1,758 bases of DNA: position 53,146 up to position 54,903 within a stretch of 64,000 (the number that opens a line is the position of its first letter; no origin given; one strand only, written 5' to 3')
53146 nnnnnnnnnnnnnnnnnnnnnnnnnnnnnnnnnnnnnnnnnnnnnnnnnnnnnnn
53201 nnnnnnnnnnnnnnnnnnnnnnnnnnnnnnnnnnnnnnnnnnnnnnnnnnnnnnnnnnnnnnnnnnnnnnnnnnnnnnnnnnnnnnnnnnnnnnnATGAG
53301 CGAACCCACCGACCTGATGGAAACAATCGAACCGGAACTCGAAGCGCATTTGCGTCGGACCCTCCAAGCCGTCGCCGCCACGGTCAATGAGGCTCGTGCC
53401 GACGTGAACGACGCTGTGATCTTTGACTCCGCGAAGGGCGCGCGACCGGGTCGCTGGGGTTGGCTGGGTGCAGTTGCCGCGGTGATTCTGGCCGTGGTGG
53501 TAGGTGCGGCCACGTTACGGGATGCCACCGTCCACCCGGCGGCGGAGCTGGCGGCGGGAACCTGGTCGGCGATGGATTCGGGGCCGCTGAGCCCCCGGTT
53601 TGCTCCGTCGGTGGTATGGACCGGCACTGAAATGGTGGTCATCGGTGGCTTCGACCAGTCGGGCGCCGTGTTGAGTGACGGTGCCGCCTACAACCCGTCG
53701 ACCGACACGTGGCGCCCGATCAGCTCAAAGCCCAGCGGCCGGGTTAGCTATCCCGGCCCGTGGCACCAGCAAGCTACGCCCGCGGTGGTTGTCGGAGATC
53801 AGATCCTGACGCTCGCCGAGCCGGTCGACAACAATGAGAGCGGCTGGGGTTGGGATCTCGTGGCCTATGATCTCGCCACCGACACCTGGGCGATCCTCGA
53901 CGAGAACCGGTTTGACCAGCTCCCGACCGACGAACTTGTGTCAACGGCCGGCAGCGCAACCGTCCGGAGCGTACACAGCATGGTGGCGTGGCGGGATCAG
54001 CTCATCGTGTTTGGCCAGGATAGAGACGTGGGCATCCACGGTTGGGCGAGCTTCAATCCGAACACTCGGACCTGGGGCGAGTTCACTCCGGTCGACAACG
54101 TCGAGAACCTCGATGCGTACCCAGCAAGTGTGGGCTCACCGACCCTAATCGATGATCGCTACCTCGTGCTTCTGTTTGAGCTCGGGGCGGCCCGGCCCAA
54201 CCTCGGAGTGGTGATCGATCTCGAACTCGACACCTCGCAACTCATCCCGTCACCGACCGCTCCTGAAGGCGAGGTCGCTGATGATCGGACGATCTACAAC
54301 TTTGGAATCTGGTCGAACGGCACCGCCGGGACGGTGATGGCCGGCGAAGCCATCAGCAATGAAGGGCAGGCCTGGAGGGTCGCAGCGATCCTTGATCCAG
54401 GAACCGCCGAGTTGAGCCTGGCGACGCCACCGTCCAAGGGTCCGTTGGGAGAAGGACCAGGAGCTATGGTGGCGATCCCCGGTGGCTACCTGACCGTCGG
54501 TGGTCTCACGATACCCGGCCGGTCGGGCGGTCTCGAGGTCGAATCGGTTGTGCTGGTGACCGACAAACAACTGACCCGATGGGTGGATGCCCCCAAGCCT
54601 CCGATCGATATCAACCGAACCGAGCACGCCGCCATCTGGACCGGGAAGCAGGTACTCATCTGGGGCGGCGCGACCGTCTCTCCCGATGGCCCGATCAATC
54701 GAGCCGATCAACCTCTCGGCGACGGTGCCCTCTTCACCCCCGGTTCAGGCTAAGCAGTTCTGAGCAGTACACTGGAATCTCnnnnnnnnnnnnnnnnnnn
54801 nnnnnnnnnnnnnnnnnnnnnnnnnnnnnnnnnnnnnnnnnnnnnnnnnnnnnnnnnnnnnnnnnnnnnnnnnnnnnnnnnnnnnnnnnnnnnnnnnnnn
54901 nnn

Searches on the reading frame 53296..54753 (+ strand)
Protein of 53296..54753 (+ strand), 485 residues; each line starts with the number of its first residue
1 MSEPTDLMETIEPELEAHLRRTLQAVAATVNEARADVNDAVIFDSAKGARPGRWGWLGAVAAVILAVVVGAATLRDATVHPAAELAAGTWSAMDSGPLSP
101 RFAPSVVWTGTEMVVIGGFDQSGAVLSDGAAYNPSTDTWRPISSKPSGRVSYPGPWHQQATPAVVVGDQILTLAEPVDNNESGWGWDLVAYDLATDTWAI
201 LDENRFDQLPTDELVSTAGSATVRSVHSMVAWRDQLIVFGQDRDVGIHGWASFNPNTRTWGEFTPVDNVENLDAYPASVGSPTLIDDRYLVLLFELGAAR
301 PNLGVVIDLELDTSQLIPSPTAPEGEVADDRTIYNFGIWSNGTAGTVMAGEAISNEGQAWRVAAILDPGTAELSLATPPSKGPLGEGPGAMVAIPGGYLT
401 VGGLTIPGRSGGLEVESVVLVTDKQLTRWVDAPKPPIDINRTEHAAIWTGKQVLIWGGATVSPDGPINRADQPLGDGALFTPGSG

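Call 61: search_protein_families(library=pfam, proteins=[window:53296-54753:+], max_evalue=0.00001)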
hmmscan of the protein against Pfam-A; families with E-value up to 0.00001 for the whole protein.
window:53296-54753:+ (485 aa): 5 families
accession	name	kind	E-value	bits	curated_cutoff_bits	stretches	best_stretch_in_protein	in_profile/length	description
PF24681.1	Kelch_KLHDC2_KLHL20_DRC7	-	2.7e-14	53.5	50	1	87-267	35-198/221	KLHDC2/KLHL20/DRC7 Kelch-repeats domain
PF24981.1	Beta-prop_ATRN-LZTR1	-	7.7e-11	42.2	50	0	87-203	24-140/289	Attractin/LZTR1 beta-propeller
PF01344.31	Kelch_1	-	1.6e-08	34.4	20.1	1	100-145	1-45/46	Kelch motif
PF13415.12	Kelch_3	-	6e-07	29.9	22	0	112-150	3-41/48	Galactose oxidase, central domain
PF13418.12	Kelch_4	-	1.6e-06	28.4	21.6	0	114-147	16-49/49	Galactose oxidase, central domain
